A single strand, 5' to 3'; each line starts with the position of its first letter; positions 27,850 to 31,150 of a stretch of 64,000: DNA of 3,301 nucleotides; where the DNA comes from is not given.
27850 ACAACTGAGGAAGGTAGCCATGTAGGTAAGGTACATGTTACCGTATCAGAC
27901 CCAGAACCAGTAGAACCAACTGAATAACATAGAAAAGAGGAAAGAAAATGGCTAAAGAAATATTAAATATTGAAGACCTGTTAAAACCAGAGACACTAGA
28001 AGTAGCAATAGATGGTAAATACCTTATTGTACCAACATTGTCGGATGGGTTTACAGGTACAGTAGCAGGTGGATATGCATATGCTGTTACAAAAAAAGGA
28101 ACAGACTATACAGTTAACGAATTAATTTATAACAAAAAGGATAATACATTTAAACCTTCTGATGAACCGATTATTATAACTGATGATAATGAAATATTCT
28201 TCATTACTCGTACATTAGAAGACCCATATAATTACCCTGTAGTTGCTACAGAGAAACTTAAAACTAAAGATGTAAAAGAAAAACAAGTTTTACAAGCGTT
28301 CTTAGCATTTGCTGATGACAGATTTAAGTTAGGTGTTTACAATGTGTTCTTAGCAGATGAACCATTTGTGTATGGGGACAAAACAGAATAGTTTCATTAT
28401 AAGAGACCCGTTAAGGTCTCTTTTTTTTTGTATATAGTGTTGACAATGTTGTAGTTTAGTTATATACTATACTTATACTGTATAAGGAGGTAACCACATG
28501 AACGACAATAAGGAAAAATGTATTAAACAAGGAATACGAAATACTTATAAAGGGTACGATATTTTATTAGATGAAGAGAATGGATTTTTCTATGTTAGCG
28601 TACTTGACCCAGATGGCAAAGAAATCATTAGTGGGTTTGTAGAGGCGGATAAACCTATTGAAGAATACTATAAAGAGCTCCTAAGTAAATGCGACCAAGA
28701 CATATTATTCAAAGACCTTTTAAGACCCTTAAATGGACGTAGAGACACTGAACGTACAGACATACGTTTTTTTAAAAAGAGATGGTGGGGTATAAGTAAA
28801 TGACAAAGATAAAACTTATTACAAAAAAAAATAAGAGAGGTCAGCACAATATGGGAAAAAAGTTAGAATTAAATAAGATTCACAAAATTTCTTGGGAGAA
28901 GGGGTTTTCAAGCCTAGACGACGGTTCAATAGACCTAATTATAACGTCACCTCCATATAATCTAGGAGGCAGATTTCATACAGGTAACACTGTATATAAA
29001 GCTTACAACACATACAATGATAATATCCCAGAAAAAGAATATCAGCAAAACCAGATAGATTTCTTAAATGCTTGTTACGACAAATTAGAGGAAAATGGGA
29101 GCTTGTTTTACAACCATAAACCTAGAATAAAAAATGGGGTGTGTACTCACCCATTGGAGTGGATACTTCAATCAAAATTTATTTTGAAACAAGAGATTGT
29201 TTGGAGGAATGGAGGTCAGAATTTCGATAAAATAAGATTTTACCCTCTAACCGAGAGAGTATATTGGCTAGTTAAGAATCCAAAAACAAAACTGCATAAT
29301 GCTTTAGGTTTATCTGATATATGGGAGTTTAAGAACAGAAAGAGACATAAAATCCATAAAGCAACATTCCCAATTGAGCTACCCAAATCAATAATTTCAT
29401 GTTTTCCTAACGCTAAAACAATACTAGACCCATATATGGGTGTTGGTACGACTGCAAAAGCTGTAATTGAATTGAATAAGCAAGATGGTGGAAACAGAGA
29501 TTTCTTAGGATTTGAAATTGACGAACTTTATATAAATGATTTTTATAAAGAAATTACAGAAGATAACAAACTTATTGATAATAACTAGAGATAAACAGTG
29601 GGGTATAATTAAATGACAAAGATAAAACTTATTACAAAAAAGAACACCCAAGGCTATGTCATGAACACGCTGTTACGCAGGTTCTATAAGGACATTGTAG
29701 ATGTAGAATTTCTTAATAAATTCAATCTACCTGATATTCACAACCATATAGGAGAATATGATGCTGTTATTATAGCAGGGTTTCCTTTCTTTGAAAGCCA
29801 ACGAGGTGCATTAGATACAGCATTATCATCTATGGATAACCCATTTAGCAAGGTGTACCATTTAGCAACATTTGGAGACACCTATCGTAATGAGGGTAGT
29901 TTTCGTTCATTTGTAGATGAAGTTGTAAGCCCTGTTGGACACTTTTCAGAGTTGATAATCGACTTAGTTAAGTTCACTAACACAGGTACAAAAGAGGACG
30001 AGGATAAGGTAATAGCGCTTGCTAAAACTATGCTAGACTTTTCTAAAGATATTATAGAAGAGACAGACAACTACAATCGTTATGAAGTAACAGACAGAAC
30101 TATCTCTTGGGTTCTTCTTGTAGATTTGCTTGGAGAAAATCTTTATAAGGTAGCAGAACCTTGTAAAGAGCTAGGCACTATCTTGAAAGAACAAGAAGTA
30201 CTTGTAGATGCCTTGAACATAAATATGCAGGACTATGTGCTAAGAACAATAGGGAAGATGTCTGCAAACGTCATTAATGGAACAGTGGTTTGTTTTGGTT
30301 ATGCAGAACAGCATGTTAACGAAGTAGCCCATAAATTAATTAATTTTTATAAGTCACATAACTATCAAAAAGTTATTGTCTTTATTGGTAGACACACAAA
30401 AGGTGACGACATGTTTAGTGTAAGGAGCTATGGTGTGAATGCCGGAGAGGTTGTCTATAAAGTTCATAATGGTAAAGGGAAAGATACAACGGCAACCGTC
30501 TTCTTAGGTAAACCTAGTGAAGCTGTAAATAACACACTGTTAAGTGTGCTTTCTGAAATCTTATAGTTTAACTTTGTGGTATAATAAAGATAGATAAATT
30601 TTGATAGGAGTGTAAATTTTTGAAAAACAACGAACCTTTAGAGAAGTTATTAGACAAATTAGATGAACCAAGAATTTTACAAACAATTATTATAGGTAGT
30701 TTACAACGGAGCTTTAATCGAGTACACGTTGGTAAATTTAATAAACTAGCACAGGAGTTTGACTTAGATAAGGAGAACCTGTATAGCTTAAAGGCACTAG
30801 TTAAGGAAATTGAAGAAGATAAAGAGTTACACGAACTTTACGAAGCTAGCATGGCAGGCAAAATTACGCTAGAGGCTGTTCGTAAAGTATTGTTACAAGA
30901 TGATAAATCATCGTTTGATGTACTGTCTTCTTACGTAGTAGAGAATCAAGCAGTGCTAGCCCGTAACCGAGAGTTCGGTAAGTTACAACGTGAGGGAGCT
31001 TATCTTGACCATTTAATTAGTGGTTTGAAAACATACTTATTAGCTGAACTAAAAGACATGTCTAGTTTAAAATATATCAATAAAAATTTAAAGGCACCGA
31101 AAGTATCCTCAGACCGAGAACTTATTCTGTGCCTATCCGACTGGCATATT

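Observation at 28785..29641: DNA methyltransferase gene inserted as a cassette bracketed by 44-bp direct repeats that duplicate the RBS and first 11 codons of the downstream gene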

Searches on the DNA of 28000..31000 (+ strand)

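Call 4: search_dna_similar(query=window:28000-31000:+, collection=phages, mode=near, max_rows=40)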
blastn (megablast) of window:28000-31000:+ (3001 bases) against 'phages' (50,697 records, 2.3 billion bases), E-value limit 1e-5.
Records with a match: 37; places in all: 39; records where one place covers at least 80% of the query: 2.
Best place of each record, by identity: 95-99% 31; 90-95% 6.
By first word of the organism name: Enterococcus 36; phage 1.
By host as written in the record: Enterococcus faecalis 13; - 7; Enterococcus sp. 5; Enterococcus faecalis strain AH2 2; Enterococcus faecalis 6 2; Enterococcus faecalis 95 1; Enterococcus faecalis ATCC 29212 1; Enterococcus faecalis OG1RF 1; and 5 more.
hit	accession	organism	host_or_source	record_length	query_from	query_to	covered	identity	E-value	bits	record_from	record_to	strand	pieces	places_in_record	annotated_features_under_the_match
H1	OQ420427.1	Enterococcus phage 53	Enterococcus sp.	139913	1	3001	100%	98.9%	0e+0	5358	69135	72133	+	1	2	hypothetical protein (x4) | adenine specific methyltransferase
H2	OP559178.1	Enterococcus phage vB_Efa29212_3e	Enterococcus sp.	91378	1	3001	100%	97.6%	0e+0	5134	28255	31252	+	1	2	hypothetical protein (x4) | virion protein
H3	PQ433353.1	Enterococcus phage vB_EfeBG-143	Enterococcus faecalis 95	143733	1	3001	75%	98.6%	0e+0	3973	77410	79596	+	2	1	exopolyphosphatase | Ig domain containing protein | exonuclease | hypothetical protein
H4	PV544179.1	Enterococcus phage Riverwalk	Enterococcus faecalis ATCC 29212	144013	1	3001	75%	96.9%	0e+0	3761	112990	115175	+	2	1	hypothetical protein (x3) | exonuclease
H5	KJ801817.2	Enterococcus phage ECP3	Enterococcus faecalis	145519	1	3001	74%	96.4%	0e+0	3682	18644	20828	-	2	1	hypothetical protein (x3) | structural protein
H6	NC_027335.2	Enterococcus phage ECP3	Enterococcus faecalis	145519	1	3001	74%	96.4%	0e+0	3682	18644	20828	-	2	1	exopolyphosphatase | exonuclease | hypothetical protein | structural protein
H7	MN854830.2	Enterococcus phage PBEF129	Enterococcus faecalis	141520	1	3001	75%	95.9%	0e+0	3634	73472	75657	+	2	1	hypothetical protein (x2) | putative DNA polymerase | metallophosphoesterase domain containing protein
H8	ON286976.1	Enterococcus phage Sw5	Enterococcus faecalis OG1RF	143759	1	3001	75%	95.5%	0e+0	3582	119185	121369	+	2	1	hypothetical protein (x3) | structural protein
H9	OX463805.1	Enterococcus phage Sw5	-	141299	1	3001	75%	95.5%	0e+0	3576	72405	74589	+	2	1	hypothetical protein (x2) | Phage protein (x2)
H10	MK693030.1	Enterococcus phage vB_EfaM_Ef2.1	Enterococcus faecalis strain AH2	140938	1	3001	75%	95.4%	0e+0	3571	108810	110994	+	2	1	hypothetical protein (x4)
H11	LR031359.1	Enterococcus phage 156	-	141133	1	3001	75%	95.2%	0e+0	3550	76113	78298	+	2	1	Phage protein (x4)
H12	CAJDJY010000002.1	Enterococcus phage 156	Cheese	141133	1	3001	75%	95.2%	0e+0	3550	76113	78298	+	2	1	Phage protein (x4)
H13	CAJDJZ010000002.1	Enterococcus phage vB_EfaH_149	Zamorano cheese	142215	1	3001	75%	95.2%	0e+0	3550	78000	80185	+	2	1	hypothetical protein (x4)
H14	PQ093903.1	Enterococcus phage A155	Enterococcus faecalis V583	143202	1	3001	74%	95.7%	0e+0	3596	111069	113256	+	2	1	hypothetical protein (x4)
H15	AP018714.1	Enterococcus phage phiEF17H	-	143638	1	3001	75%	95.1%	0e+0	3534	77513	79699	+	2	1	hypothetical protein (x3) | putative structural protein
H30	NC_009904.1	Enterococcus phage EF24C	Enterococcus faecalis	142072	1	3001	74%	95.3%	0e+0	3534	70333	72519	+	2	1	exopolyphosphatase | Ig domain containing protein | exonuclease | hypothetical protein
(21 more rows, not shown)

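Call 6: get_annotated_region(hit=H1, flank=1500)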
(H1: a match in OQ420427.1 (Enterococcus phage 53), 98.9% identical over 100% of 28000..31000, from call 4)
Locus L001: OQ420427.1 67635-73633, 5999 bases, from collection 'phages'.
description: Enterococcus phage 53, complete genome.
organism: Enterococcus phage 53 (NCBI taxid 3028143)
taxonomy: Viruses; Duplodnaviria; Heunggongvirae; Uroviricota; Caudoviricetes; Herelleviridae; Brockvirinae; Kochikohdavirus
host: Enterococcus sp.; source: -; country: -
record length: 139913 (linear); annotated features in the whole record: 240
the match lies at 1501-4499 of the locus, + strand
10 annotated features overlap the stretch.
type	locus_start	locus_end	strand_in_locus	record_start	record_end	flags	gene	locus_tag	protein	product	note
CDS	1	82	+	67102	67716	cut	-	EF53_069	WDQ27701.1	asparagine synthetase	Asparagine synthetase (glutamine-hydrolyzing) CDS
CDS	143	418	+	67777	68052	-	-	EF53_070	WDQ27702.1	structural protein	Phage structural protein, holin, or lysin CDS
CDS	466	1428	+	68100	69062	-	-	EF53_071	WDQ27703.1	head outer capsid protein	head outer capsid protein CDS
CDS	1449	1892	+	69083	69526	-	-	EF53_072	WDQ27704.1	hypothetical protein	hypothetical protein CDS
CDS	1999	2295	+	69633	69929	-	-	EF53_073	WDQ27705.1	hypothetical protein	hypothetical protein CDS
CDS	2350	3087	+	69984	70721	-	-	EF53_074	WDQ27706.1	adenine specific methyltransferase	Adenine specific Methyltransferase MboIIA CDS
CDS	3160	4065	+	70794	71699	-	-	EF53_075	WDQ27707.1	hypothetical protein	hypothetical protein CDS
CDS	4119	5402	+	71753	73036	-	-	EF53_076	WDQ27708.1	hypothetical protein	hypothetical protein CDS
CDS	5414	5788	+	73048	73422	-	-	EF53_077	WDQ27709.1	hypothetical protein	hypothetical protein CDS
CDS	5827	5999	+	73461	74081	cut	-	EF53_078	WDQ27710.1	hypothetical protein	hypothetical protein CDS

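Call 7: get_annotated_region(hit=H2, flank=1500)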
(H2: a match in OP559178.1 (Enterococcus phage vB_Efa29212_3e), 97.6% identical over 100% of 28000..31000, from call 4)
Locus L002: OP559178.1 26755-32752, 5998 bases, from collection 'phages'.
description: Enterococcus phage vB_Efa29212_3e, partial genome.
organism: Enterococcus phage vB_Efa29212_3e (NCBI taxid 2982224)
taxonomy: Viruses; Duplodnaviria; Heunggongvirae; Uroviricota; Caudoviricetes; Herelleviridae; Brockvirinae; Kochikohdavirus
host: Enterococcus sp.; source: -; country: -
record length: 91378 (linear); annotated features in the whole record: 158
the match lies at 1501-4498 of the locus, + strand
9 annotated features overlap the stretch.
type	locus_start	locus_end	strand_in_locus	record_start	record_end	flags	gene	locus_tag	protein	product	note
CDS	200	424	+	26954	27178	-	-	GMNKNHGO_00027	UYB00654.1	hypothetical protein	-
CDS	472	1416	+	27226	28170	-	-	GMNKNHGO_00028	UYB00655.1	hypothetical protein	-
CDS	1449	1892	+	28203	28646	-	-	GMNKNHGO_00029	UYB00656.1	virion protein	Virion protein 4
CDS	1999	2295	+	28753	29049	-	-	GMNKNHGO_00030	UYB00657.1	hypothetical protein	-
CDS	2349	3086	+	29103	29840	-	-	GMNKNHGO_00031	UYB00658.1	hypothetical protein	-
CDS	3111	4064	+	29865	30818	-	-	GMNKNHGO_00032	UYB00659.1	hypothetical protein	-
CDS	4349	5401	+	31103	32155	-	-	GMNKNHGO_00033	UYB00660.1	hypothetical protein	-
CDS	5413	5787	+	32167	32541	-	-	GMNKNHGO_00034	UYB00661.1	hypothetical protein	-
CDS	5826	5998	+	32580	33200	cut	-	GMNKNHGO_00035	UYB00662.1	hypothetical protein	-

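Call 8: get_annotated_region(hit=H3, flank=1500)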
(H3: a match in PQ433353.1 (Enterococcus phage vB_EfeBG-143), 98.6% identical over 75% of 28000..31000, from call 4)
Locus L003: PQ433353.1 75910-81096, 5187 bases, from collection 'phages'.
description: Enterococcus phage vB_EfeBG-143, complete genome.
organism: Enterococcus phage vB_EfeBG-143 (NCBI taxid 3378293)
taxonomy: Viruses; Duplodnaviria; Heunggongvirae; Uroviricota; Caudoviricetes; Herelleviridae; Brockvirinae; Kochikohdavirus
host: Enterococcus faecalis 95; source: sewage water; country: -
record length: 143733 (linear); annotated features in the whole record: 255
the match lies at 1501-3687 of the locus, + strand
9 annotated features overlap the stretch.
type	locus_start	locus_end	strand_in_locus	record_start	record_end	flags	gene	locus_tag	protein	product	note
CDS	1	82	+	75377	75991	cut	-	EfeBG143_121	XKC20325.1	RNA polymerase sigma factor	-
CDS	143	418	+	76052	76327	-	-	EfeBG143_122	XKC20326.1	holin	-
CDS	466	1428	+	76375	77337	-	-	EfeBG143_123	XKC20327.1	Ig domain containing protein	-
CDS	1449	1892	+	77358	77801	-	-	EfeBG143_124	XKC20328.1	Ig domain containing protein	-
CDS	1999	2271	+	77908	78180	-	-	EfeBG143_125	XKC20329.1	hypothetical protein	-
CDS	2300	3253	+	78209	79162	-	-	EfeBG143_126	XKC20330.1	exopolyphosphatase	-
CDS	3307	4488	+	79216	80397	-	-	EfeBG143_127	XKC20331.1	exonuclease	-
CDS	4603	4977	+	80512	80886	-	-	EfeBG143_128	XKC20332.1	hypothetical protein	-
CDS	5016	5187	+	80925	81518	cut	-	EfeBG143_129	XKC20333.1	hypothetical protein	-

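Call 9: get_annotated_region(hit=H30, flank=1500)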
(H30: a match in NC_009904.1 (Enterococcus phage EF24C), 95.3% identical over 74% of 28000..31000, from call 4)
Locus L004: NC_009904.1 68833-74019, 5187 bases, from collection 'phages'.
description: Enterococcus phage phiEF24C, complete genome.
organism: Enterococcus phage EF24C (NCBI taxid 442493)
taxonomy: Viruses; Duplodnaviria; Heunggongvirae; Uroviricota; Caudoviricetes; Herelleviridae; Brockvirinae; Kochikohdavirus; Kochikohdavirus EF24C
host: Enterococcus faecalis; source: -; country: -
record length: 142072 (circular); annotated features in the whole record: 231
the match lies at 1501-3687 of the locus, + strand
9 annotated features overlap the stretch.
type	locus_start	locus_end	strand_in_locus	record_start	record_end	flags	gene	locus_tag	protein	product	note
CDS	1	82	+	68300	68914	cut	-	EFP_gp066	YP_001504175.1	RNA polymerase sigma factor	ORF066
CDS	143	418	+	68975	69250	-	-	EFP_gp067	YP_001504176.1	holin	ORF067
CDS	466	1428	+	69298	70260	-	-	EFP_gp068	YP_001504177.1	structural protein with Ig domain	ORF068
CDS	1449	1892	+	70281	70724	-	-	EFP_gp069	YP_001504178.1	Ig domain containing protein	ORF069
CDS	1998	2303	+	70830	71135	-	-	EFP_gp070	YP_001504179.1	hypothetical protein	ORF070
CDS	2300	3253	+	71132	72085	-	-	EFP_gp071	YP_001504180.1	exopolyphosphatase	ORF071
CDS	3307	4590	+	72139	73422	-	-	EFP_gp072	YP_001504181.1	exonuclease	ORF072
CDS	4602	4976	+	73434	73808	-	-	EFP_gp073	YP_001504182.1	hypothetical protein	ORF073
CDS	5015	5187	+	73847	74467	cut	-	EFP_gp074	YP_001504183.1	hypothetical protein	ORF074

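Call 17: search_dna_similar(query=L003:2215-2345:+, collection=phages, mode=distant, max_rows=60)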
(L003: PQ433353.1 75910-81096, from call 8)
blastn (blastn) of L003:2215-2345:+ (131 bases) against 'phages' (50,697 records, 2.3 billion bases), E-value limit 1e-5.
Records with a match: 37; places in all: 39; records where one place covers at least 80% of the query: 37.
Best place of each record, by identity: >=99% 1; 90-95% 19; 80-90% 17.
By first word of the organism name: Enterococcus 36; phage 1.
By host as written in the record: Enterococcus faecalis 13; - 7; Enterococcus sp. 5; Enterococcus faecalis strain AH2 2; Enterococcus faecalis 6 2; Enterococcus faecalis 95 1; Enterococcus faecalis 1/1112 1; Enterococcus faecalis OG1RF 1; and 5 more.
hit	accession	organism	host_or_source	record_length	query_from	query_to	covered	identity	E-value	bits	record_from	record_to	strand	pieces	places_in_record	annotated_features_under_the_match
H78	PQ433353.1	Enterococcus phage vB_EfeBG-143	Enterococcus faecalis 95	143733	1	131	100%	100.0%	7e-61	237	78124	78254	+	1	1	hypothetical protein | exopolyphosphatase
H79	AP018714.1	Enterococcus phage phiEF17H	-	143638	1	131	100%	93.1%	2e-48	196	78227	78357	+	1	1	hypothetical protein (x2)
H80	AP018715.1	Enterococcus phage phiM1EF22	-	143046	1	131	100%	93.1%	2e-48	196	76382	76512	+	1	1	hypothetical protein (x2)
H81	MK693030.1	Enterococcus phage vB_EfaM_Ef2.1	Enterococcus faecalis strain AH2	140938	1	131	100%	93.1%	2e-48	196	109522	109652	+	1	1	hypothetical protein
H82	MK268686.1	Enterococcus phage vB_EfaH_EF1TV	Enterococcus faecalis 1/1112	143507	1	131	100%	93.1%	2e-48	196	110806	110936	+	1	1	hypothetical protein (x2)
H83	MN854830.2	Enterococcus phage PBEF129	Enterococcus faecalis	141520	1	131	100%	93.1%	2e-48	196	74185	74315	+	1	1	hypothetical protein (x2)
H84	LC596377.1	Enterococcus phage phi EF7H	Enterococcus faecalis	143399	1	131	100%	93.1%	2e-48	196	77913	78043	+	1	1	hypothetical protein (x2)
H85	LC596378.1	Enterococcus phage phi EF14H1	Enterococcus faecalis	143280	1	131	100%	93.1%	2e-48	196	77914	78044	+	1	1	hypothetical protein (x2)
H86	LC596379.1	Enterococcus phage phi EF19G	Enterococcus faecalis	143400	1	131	100%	93.1%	2e-48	196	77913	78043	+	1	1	hypothetical protein (x2)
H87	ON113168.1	Enterococcus phage vB_OCPT_Car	Enterococcus sp.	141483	1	131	100%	93.1%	2e-48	196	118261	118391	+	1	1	hypothetical protein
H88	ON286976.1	Enterococcus phage Sw5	Enterococcus faecalis OG1RF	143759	1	131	100%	93.1%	2e-48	196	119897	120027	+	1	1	hypothetical protein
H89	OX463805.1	Enterococcus phage Sw5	-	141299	1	131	100%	93.1%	2e-48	196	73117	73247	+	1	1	hypothetical protein (x2)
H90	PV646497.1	Enterococcus phage CUB-FS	Enterococcus faecalis ATCC 51299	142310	1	131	100%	93.1%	2e-48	196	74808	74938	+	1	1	hypothetical protein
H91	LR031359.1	Enterococcus phage 156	-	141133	1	131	100%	92.4%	3e-47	192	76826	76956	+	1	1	Phage protein (x2)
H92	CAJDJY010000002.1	Enterococcus phage 156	Cheese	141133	1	131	100%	92.4%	3e-47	192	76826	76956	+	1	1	Phage protein (x2)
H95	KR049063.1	Enterococcus phage EFLK1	Enterococcus faecalis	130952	1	131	100%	91.6%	1e-45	187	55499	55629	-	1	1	hypothetical protein (x2)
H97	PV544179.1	Enterococcus phage Riverwalk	Enterococcus faecalis ATCC 29212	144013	1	131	100%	90.1%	6e-43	178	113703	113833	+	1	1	hypothetical protein (x2)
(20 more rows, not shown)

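Call 18: search_dna_similar(query=L004:2215-2345:+, collection=phages, mode=distant, max_rows=60)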
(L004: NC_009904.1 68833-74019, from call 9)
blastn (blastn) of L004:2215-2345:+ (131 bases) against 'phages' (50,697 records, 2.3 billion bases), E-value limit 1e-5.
Records with a match: 37; places in all: 39; records where one place covers at least 80% of the query: 37.
Best place of each record, by identity: >=99% 14; 95-99% 1; 90-95% 19; 80-90% 3.
By first word of the organism name: Enterococcus 36; phage 1.
By host as written in the record: Enterococcus faecalis 13; - 7; Enterococcus sp. 5; Enterococcus faecalis strain AH2 2; Enterococcus faecalis 6 2; Enterococcus faecalis V583 1; Enterococcus faecalis ef118 1; Enterococcus faecium 1; and 5 more.
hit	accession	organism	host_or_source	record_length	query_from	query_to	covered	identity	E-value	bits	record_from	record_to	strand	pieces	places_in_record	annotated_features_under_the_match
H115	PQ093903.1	Enterococcus phage A155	Enterococcus faecalis V583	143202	1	131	100%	100.0%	7e-61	237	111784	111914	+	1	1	hypothetical protein (x2)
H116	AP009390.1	Enterococcus phage EF24C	Enterococcus faecalis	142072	1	131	100%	100.0%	7e-61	237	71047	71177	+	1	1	hypothetical protein (x2)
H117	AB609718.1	Enterococcus phage phiEF24C-P2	Enterococcus faecalis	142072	1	131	100%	100.0%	7e-61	237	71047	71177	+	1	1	none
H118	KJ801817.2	Enterococcus phage ECP3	Enterococcus faecalis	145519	1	131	100%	100.0%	7e-61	237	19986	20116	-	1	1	hypothetical protein (x2)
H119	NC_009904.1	Enterococcus phage EF24C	Enterococcus faecalis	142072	1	131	100%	100.0%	7e-61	237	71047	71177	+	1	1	hypothetical protein | exopolyphosphatase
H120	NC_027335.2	Enterococcus phage ECP3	Enterococcus faecalis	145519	1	131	100%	100.0%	7e-61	237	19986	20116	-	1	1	hypothetical protein | exopolyphosphatase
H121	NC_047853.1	Enterococcus phage phiEF24C-P2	Enterococcus faecalis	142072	1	131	100%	100.0%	7e-61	237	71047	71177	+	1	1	none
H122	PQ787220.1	phage ENP2309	sewage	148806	1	131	100%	99.2%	3e-59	233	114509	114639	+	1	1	hypothetical protein (x2)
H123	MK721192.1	Enterococcus phage vB_EfaM_Ef2.3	Enterococcus faecalis strain AH2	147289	1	131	100%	99.2%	3e-59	233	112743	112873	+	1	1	hypothetical protein (x2)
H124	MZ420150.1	Enterococcus phage vB_EfaM_LG1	Enterococcus faecalis ef118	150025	1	131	100%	99.2%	3e-59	233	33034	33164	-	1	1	record has no annotation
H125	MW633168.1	Enterococcus phage MDA2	Enterococcus faecium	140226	1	131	100%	99.2%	3e-59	233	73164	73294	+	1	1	hypothetical protein (x2)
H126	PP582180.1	Enterococcus phage vB_Efs8_KEN04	Enterococcus faecalis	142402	1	131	100%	99.2%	3e-59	233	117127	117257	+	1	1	hypothetical protein | exopolyphosphatase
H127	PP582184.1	Enterococcus phage vB_Efs25_KEN11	Enterococcus faecalis 6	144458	1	131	100%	99.2%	3e-59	233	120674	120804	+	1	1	hypothetical protein | exopolyphosphatase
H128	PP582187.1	Enterococcus phage vB_Efs6_KEN16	Enterococcus faecalis 6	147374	1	131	100%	99.2%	3e-59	233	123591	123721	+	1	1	hypothetical protein | exopolyphosphatase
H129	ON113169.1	Enterococcus phage vB_OCPT_Bob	Enterococcus sp.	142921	1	131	100%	98.5%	4e-58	228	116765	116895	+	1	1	hypothetical protein (x2)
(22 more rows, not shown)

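Call 19: get_annotated_region(hit=H79, flank=1200)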
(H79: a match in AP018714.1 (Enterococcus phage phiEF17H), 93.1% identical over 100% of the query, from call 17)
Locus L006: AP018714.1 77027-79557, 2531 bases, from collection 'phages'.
description: Enterococcus phage phiEF17H DNA, complete sequence.
organism: Enterococcus phage phiEF17H (NCBI taxid 2218497)
taxonomy: Viruses; Duplodnaviria; Heunggongvirae; Uroviricota; Caudoviricetes; Herelleviridae; Brockvirinae; Kochikohdavirus
host: -; source: -; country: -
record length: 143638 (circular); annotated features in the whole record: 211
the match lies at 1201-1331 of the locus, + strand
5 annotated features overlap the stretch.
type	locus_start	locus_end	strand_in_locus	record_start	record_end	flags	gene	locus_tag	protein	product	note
CDS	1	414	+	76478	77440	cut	-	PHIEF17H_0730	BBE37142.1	putative Ig-like protein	ORF073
CDS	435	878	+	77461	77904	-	-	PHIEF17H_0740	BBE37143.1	putative structural protein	ORF074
CDS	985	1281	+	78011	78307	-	-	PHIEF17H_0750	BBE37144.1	hypothetical protein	ORF075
CDS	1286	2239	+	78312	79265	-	-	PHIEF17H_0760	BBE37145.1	hypothetical protein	ORF076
CDS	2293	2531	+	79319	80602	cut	-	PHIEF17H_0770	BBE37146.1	hypothetical protein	ORF077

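Call 20: get_annotated_region(hit=H91, flank=1200)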
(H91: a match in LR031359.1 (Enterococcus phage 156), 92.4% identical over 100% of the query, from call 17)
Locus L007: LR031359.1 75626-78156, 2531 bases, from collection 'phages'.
description: Enterococcus phage 156, complete genome.
organism: Enterococcus phage 156 (NCBI taxid 2315797)
taxonomy: Viruses; Duplodnaviria; Heunggongvirae; Uroviricota; Caudoviricetes; Herelleviridae; Brockvirinae; Kochikohdavirus
host: -; source: -; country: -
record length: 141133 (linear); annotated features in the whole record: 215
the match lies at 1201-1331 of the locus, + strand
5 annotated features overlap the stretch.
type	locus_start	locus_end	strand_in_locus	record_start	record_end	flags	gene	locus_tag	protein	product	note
CDS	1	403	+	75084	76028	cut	-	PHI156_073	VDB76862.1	Phage protein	-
CDS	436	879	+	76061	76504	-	-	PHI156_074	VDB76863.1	Phage protein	-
CDS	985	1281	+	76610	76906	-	-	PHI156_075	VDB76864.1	Phage protein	-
CDS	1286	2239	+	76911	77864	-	-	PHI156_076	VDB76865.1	Phage protein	-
CDS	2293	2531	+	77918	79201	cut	-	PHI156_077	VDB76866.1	Phage protein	-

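Call 21: get_annotated_region(hit=H97, flank=1200)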
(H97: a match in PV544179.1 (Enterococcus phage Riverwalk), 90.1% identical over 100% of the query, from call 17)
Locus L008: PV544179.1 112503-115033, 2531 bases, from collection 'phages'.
description: Enterococcus phage Riverwalk, complete genome.
organism: Enterococcus phage Riverwalk (NCBI taxid 3421149)
taxonomy: Viruses; Duplodnaviria; Heunggongvirae; Uroviricota; Caudoviricetes; Herelleviridae; Brockvirinae; Kochikohdavirus
host: Enterococcus faecalis ATCC 29212; source: raw sewage; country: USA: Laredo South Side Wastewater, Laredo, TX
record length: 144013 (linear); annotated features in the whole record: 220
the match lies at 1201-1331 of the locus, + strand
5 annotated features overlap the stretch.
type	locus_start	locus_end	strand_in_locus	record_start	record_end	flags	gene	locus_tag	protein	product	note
CDS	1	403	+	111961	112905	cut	-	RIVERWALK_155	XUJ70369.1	hypothetical protein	155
CDS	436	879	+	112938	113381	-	-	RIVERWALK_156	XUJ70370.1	hypothetical protein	156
CDS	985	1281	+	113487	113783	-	-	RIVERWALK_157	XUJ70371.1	hypothetical protein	157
CDS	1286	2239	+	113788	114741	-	-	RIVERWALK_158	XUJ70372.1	hypothetical protein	158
CDS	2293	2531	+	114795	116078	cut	-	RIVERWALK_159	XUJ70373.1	exonuclease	159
